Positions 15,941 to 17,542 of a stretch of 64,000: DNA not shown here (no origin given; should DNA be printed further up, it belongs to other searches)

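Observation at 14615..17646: Stand-alone ACP / condensation-like / adenylating-enzyme operon attached to the cluster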

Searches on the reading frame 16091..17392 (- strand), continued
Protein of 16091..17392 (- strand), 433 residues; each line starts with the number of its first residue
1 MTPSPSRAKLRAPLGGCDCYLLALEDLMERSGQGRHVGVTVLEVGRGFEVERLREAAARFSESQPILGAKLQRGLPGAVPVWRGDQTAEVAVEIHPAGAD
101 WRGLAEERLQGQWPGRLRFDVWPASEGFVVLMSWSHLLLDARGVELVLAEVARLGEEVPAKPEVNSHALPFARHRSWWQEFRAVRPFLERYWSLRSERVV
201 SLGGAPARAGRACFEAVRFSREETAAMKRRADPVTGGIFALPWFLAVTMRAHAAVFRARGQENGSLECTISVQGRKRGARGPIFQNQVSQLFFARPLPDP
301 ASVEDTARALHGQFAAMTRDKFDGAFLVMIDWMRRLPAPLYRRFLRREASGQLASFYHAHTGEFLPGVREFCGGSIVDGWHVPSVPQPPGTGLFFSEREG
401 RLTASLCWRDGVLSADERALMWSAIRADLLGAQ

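Call 20: fold_search(model_id=the predicted structure, library=pdb)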
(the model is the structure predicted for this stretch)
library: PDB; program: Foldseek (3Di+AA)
matches with E <= 10: 658; with E <= 0.001: 304
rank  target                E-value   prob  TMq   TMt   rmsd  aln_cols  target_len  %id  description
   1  8s6l                  6.6e-21  1.00  0.76  0.76   4.6       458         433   15  AzeD dehydratase of Pseudomonas aeruginosa (released 2025-03-12)
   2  8f7f                  4.1e-20  1.00  0.59  0.59   6.9       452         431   14  The condensation domain of surfactin A synthetase C in space group P43212 (released 2023-11-22)
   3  8f7h                  7.4e-20  1.00  0.58  0.59   6.9       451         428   14  The condensation domain of surfactin A synthetase C variant 18b in space group P212121 (released 2023-11-22)
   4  7jtj                  3.8e-19  1.00  0.65  0.66   6.9       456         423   13  Crystal structure of the second heterocyclization domain of yersiniabactin synthetase (released 2021-10-06)
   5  7r9x_A                5.2e-19  1.00  0.62  0.64   6.6       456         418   20  Crystal structure of a dehydrating condensation domain, AmbE-CmodAA, involved in nonribosomal peptide synthesis (released 2022-07-13)
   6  7jua                  6.9e-19  1.00  0.63  0.63   6.9       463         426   14  Crystal structure of the second heterocyclization domain of yersiniabactin synthetase at 2.35 A resolution (released 2021-09-22)
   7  3fot                  8.3e-19  1.00  0.70  0.61   5.9       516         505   12  Structural and Functional Characterization of TRI3 Trichothecene 15-O-acetyltransferase from Fusarium sporotrichioides (released 2009-05-05)
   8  2xhg                  1.1e-18  1.00  0.60  0.57   7.7       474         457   12  Crystal Structure of the Epimerization Domain from the Initiation Module of Tyrocidine Biosynthesis (released 2011-07-06)
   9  9lco_A                1.1e-18  1.00  0.59  0.22   8.6       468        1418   15  PvdL-PCP2-E2-C3-A3 in complex with MLP (NRPS cross-module) (released 2026-01-07)
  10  9lcq_A                2.4e-18  1.00  0.61  0.23   6.9       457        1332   16  PvdL-E2-C3-A3(R3393A) in complex with MLP (NRPS cross-module) (released 2026-01-07)
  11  9be4_B                3.4e-18  1.00  0.66  0.19   5.7       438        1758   14  The post-condensation state of the dimodular NRPS protein LgrA (released 2024-11-20)
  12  6p1j_A                3.8e-18  1.00  0.60  0.31   7.0       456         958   18  The structure of condensation and adenylation domains of teixobactin-producing nonribosomal peptide synthetase Txo2 se (released 2019-05-29)
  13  8f7g                  4.0e-18  1.00  0.58  0.58   7.0       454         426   14  The condensation domain of surfactin A synthetase C in space group P212121 (released 2023-11-22)
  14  9lcp_A                5.1e-18  1.00  0.60  0.23   7.1       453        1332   15  PvdL-E2-C3-A3 in complex with MLP (NRPS cross-module) (released 2026-01-07)
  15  2vsq                  5.4e-18  1.00  0.58  0.24   7.7       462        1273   12  Structure of surfactin A synthetase C (SrfA-C), a nonribosomal peptide synthetase termination module (released 2008-07-08)
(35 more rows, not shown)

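Call 31: search_protein_families(library=pfam, proteins=[L083:198-1103:+, L083:1100-1534:+, L083:1556-2008:+, L083:3153-3785:+, L083:5254-6321:+, L083:7074-7712:+, L083:7730-8098:+, L083:9345-9716:+, L083:13936-15525:+, L083:9983-11251:+], max_evalue=0.01)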
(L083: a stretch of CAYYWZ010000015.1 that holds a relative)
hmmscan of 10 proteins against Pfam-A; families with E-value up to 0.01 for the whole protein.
L083:198-1103:+ (301 aa): 1 family
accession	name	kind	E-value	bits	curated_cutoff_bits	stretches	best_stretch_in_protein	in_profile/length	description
PF03279.18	Lip_A_acyltrans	-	4.4e-17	62.6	22.3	1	67-291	75-293/295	Bacterial lipid A biosynthesis acyltransferase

L083:1100-1534:+ (144 aa): 0 families

L083:1556-2008:+ (150 aa): 2 families
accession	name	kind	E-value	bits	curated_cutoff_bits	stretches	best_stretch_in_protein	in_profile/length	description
PF13279.12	4HBT_2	-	2.6e-14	54.1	25.5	1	22-139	1-118/122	Thioesterase-like superfamily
PF03061.28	4HBT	-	2.2e-05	25.1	20.6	1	31-110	2-74/79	Thioesterase superfamily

L083:3153-3785:+ (210 aa): 1 family
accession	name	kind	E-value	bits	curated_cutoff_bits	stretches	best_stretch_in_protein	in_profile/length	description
PF00109.32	ketoacyl-synt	-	0.0098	16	20.8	0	19-135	52-167/252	Beta-ketoacyl synthase, N-terminal domain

L083:5254-6321:+ (355 aa): 2 families
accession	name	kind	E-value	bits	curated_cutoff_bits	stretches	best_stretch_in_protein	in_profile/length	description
PF13723.12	Ketoacyl-synt_2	-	6.2e-12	46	25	1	44-179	21-152/223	Beta-ketoacyl synthase, N-terminal domain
PF00109.32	ketoacyl-synt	-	1.8e-08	34.8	20.8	1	40-213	70-247/252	Beta-ketoacyl synthase, N-terminal domain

L083:7074-7712:+ (212 aa): 0 families

L083:7730-8098:+ (122 aa): 2 families
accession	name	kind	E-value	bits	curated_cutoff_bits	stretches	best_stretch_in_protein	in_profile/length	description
PF07977.19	FabA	-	3e-05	24.1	23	1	1-59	8-67/138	FabA-like domain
PF22818.2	ApeI-like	-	8.9e-05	23.2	28.5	1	11-54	8-51/119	ApeI dehydratase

L083:9345-9716:+ (123 aa): 1 family
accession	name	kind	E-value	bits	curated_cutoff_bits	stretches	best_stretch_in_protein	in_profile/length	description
PF01648.25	ACPS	-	2.2e-18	66.7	25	1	4-99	1-99/111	4'-phosphopantetheinyl transferase superfamily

L083:13936-15525:+ (529 aa): 10 families
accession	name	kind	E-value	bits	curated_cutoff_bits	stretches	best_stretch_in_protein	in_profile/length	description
PF01593.30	Amino_oxidase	-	1.8e-13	51.1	19.8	1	28-513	4-439/443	Flavin containing amine oxidoreductase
PF13450.12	NAD_binding_8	-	6.4e-10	39.6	21.9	1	20-79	1-61/68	NAD(P)-binding Rossmann-like domain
PF01266.30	DAO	-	6.5e-06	26.3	27.9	1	17-52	1-37/353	FAD dependent oxidoreductase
PF00890.30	FAD_binding_2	-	1.4e-05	25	20.4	1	17-55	1-39/414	FAD binding domain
PF12831.13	FAD_oxidored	-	6.3e-05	22.9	27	1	17-53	1-37/416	FAD dependent oxidoreductase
PF01494.25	FAD_binding_3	-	0.00062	19.5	22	1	16-48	2-34/349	FAD binding domain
PF01946.23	Thi4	-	0.00074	19.3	26.2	1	16-52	18-55/235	Thi4 family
PF03486.20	HI0933_like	-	0.0037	17.2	50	0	17-51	2-36/244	HI0933-like protein Rossmann domain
PF07992.20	Pyr_redox_2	-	0.006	16.5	26.1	0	16-45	1-30/291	Pyridine nucleotide-disulphide oxidoreductase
PF00996.24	GDI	-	0.006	15.6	23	0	16-52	5-41/436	GDP dissociation inhibitor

L083:9983-11251:+ (422 aa): 1 family
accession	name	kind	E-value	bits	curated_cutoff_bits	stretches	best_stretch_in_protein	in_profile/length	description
PF00668.25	Condensation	-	0.00016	20.9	30.6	1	65-305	65-322/456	Condensation domain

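Call 32: search_protein_representatives(alignment_id=A1)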
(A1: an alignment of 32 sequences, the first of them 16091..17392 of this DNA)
Query: 32 sequences, 434 profile positions. Proteins with E-value up to 0.001 (for the whole library): 1160; up to 1e-10: 759; up to 1e-30: 376. The best 150 are listed.
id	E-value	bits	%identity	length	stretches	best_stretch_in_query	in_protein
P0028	8.4e-189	644.1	-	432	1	4-433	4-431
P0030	8.2e-188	640.8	-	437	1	4-433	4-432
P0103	6.2e-187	637.9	-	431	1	5-432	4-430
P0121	8.7e-182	621.0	-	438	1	5-432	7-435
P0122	3.9e-154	529.9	-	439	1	6-433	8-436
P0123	2.5e-141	487.6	-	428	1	8-433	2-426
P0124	2.8e-134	464.4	-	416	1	11-432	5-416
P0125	2.6e-126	438.2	-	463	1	8-432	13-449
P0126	4.1e-121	421.0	-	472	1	4-433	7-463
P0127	1.0e-115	403.2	-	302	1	131-432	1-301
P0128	4.1e-110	384.8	-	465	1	3-429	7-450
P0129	4.3e-110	384.7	-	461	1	16-433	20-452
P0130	7.6e-110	383.9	-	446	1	8-428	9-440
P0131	3.6e-105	368.5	-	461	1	9-428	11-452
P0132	1.3e-103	363.4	-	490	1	9-432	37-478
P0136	6.4e-100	351.2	-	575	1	6-430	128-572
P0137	5.6e-99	348.1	-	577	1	8-429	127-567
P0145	6.1e-89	315.0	-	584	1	10-430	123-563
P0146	1.2e-88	314.1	-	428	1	13-432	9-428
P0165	2.9e-68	246.9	-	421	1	9-432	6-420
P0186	2.7e-61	223.9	-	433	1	9-432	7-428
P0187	7.1e-61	222.6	-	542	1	6-433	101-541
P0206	1.4e-55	205.1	-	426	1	15-426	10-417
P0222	8.0e-54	199.3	-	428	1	9-430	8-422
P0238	5.8e-51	189.9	-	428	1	9-427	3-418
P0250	6.1e-49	183.2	-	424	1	12-433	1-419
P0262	1.7e-47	178.5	-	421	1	8-431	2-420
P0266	2.7e-47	177.8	-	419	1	7-433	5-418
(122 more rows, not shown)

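Call 33: list_cluster_members(proteins=[P0136, P0146, P0165, P0186, P0206, P0222, P0238, P0250, P0262, P0266])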
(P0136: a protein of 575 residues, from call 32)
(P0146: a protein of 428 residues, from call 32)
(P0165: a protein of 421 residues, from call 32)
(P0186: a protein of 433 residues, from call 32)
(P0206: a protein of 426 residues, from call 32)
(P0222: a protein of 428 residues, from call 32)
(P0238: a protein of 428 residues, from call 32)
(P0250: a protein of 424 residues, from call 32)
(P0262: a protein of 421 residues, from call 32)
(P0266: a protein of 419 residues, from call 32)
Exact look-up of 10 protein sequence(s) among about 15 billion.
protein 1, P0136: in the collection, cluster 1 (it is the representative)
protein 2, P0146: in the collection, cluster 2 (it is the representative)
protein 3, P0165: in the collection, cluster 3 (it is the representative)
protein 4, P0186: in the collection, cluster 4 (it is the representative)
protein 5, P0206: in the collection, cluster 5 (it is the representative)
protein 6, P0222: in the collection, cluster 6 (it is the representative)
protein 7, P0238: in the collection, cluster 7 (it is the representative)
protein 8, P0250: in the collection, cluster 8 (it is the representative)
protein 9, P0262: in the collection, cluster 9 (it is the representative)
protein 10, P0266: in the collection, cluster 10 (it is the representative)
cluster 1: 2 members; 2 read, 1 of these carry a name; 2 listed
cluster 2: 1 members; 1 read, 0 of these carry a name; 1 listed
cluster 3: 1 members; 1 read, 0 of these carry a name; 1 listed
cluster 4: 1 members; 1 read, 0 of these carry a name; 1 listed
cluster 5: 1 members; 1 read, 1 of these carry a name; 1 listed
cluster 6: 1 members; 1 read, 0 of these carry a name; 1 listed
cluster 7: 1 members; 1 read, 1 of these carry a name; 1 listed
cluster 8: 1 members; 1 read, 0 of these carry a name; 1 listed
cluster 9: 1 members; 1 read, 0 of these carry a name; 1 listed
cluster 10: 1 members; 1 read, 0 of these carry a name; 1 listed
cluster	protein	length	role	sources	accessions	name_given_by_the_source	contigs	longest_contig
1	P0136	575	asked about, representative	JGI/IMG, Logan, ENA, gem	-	-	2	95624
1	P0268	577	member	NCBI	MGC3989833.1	MAG: phosphopantetheine-binding protein [Chthoniobacteraceae bacterium]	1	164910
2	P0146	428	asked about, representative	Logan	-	-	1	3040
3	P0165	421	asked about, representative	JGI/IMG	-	-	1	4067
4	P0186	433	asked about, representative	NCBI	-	-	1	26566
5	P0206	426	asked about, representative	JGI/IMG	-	hypothetical protein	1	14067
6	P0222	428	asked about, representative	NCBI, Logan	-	-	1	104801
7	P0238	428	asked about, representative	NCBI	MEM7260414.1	MAG: hypothetical protein AAF488_00385 [Planctomycetota bacterium]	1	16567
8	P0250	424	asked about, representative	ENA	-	-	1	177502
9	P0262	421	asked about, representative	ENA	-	-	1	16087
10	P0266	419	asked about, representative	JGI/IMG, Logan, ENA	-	-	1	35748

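Call 34: search_protein_families(library=pfam, proteins=[P0136, P0137, P0145, P0187, P0165, P0206, P0238, P0262, P0266, P0132], max_evalue=0.01)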
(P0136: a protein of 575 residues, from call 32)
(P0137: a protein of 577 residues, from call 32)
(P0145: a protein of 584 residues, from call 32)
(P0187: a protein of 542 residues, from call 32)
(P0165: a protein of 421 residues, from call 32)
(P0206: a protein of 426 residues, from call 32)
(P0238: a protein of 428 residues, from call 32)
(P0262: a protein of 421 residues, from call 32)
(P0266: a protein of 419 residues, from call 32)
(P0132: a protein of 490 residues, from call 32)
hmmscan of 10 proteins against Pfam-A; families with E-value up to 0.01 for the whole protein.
P0136 (575 aa): 1 family
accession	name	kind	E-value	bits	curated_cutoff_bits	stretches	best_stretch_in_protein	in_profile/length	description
PF00550.31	PP-binding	-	7.9e-10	39.3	20.8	1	16-82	3-67/67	Phosphopantetheine attachment site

P0137 (577 aa): 1 family
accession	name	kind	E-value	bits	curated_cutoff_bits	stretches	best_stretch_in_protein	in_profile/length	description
PF00550.31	PP-binding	-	1.3e-10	41.8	20.8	1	12-79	2-67/67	Phosphopantetheine attachment site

P0145 (584 aa): 1 family
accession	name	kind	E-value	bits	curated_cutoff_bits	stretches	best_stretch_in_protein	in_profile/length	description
PF00550.31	PP-binding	-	1.3e-07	32.1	20.8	1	11-76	2-65/67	Phosphopantetheine attachment site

P0187 (542 aa): 1 family
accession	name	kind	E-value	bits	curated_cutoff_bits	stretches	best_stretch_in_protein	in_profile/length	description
PF00550.31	PP-binding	-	1.9e-06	28.4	20.8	1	24-77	16-67/67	Phosphopantetheine attachment site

P0165 (421 aa): 1 family
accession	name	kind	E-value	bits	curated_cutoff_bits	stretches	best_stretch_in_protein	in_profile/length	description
PF00668.25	Condensation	-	0.0016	17.6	30.6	0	94-151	97-154/456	Condensation domain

P0206 (426 aa): 0 families

P0238 (428 aa): 0 families

P0262 (421 aa): 3 families
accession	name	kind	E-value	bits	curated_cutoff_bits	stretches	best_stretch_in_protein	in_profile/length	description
PF00668.25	Condensation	-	0.00042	19.6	30.6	1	107-149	114-156/456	Condensation domain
PF06974.18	WS_DGAT_C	-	0.0028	18.1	20.7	1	275-405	2-129/145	WS/DGAT C-terminal domain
PF03007.21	WS_DGAT_cat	-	0.0069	16.6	23.6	0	121-192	126-198/263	Wax ester synthase/diacylglycerol acyltransferase catalytic domain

P0266 (419 aa): 2 families
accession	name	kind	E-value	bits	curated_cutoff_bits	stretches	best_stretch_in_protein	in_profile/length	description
PF00668.25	Condensation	-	6.7e-10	38.7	30.6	1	85-301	89-321/456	Condensation domain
PF07247.17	AATase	-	0.00013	21.1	22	0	184-262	251-332/500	Alcohol acetyltransferase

P0132 (490 aa): 0 families

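Call 38: find_homologous_proteins(query=L083:9983-11251:+, max_evalue=0.001)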
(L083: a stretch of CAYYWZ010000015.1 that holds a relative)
Query L083:9983-11251:+ (422 aa): 11 proteins with E <= 0.001 among 2636 candidates.
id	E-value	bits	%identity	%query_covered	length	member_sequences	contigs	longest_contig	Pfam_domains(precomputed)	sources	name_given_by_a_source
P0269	1.4e-270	915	100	95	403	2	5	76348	-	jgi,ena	jgi:NRPS condensation-like uncharacterized protein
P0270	1.1e-196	672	69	100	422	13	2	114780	-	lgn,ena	-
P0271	1.4e-122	428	46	98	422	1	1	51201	-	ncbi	-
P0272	4.9e-111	390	43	100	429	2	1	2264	-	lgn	-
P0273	4.5e-110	386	43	95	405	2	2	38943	-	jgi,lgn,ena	-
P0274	1.5e-95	339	40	95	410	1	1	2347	-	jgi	-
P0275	3.0e-82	295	38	98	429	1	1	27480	-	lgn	-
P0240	1.9e-68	249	31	99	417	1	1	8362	-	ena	-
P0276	1.4e-48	184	35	69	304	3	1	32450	-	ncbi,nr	ncbi:MAG TPA: hypothetical protein VD908_13305, partial [Cytophagales bacterium]|nr:hypothetical pro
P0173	6.8e-37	146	27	100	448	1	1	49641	-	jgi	jgi:NRPS condensation-like uncharacterized protein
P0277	2.4e-35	140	28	98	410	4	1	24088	PF00668.26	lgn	-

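Call 39: search_dna_similar(query=window:16091-17392:-, collection=plasmids, mode=protein, max_evalue=0.001, max_rows=20)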
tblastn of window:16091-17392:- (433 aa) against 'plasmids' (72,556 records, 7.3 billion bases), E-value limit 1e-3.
No match.

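Call 51: search_protein_families(library=pfam, proteins=[L021:15519-16493:-, L021:15088-15651:-, L021:19965-21272:-, L021:8975-9634:-, L021:4003-5100:-, L021:964-3741:-, L021:5982-6575:+, L021:16507-16788:-, L021:18719-20005:+], max_evalue=0.001)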
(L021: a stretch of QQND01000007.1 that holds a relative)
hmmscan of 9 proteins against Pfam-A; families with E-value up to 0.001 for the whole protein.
L021:15519-16493:- (324 aa): 1 family
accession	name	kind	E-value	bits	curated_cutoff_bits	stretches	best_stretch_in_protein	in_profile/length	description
PF03279.18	Lip_A_acyltrans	-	3.1e-19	69.7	22.3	1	51-316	28-289/295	Bacterial lipid A biosynthesis acyltransferase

L021:15088-15651:- (187 aa): 1 family
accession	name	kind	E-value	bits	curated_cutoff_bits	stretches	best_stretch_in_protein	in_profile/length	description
PF07977.19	FabA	-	1.6e-16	60.6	23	1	52-174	2-134/138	FabA-like domain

L021:19965-21272:- (435 aa): 3 families
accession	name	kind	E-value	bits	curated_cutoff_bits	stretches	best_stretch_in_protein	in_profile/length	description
PF01553.26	Acyltransferase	-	6.5e-15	55.5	23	1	39-142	14-126/132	Acyltransferase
PF01569.27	PAP2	-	3.1e-12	46.8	27.2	1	301-417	4-123/130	PAP2 superfamily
PF14378.12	PAP2_3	-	2.8e-09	37.5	27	1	282-413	45-189/190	PAP2 superfamily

L021:8975-9634:- (219 aa): 1 family
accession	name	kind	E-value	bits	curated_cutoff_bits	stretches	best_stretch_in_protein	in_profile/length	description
PF03548.22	LolA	-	2.8e-11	43.9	23.6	1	37-209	3-165/165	Outer membrane lipoprotein carrier protein LolA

L021:4003-5100:- (365 aa): 1 family
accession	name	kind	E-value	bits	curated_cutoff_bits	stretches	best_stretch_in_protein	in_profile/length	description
PF04754.18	Transposase_31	-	3.5e-37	128.4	21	1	8-171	1-158/203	Putative transposase, YhgA-like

L021:964-3741:- (925 aa): 4 families
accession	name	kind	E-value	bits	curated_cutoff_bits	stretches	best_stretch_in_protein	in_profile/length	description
PF07587.16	PSD1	-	2e-84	283.3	28.5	1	603-868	1-244/244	Protein of unknown function (DUF1553)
PF07583.16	PSCyt2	-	5.1e-77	259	29.8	1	193-408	1-205/209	Protein of unknown function (DUF1549)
PF07635.16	PSCyt1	-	7.2e-11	43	22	1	72-129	1-59/59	Planctomycete cytochrome C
PF13442.11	Cytochrome_CBB3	-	1.5e-07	32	27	1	65-144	7-68/68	Cytochrome C oxidase, cbb3-type, subunit III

L021:5982-6575:+ (197 aa): 2 families
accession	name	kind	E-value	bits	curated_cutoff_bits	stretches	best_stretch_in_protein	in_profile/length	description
PF09411.16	PagL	-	3.5e-16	60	23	1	76-193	22-135/136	Lipid A 3-O-deacylase (PagL)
PF13505.12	OMP_b-brl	-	0.00011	22.9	28.7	1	97-197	84-175/175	Outer membrane protein beta-barrel domain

L021:16507-16788:- (93 aa): 1 family
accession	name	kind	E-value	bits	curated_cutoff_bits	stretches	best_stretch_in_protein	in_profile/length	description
PF00550.31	PP-binding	-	1.3e-07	32.2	20.8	1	22-68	11-54/67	Phosphopantetheine attachment site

L021:18719-20005:+ (428 aa): 7 families
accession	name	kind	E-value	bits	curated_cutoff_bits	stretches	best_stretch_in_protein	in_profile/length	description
PF12831.13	FAD_oxidored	-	1.9e-76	258.4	27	1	5-399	1-398/416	FAD dependent oxidoreductase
PF13450.12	NAD_binding_8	-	5.7e-06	27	21.9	1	8-44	1-37/68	NAD(P)-binding Rossmann-like domain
PF01134.28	GIDA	-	6.4e-06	25.9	22.1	1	5-33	1-29/391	Glucose inhibited division protein A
PF03486.20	HI0933_like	-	2e-05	24.6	50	1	5-41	2-38/244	HI0933-like protein Rossmann domain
PF00890.30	FAD_binding_2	-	2.4e-05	24.2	20.4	1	5-44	1-40/414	FAD binding domain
PF07992.20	Pyr_redox_2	-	3.1e-05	24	26.1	1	4-35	1-32/291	Pyridine nucleotide-disulphide oxidoreductase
PF01266.30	DAO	-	8e-05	22.8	27.9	1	5-51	1-50/353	FAD dependent oxidoreductase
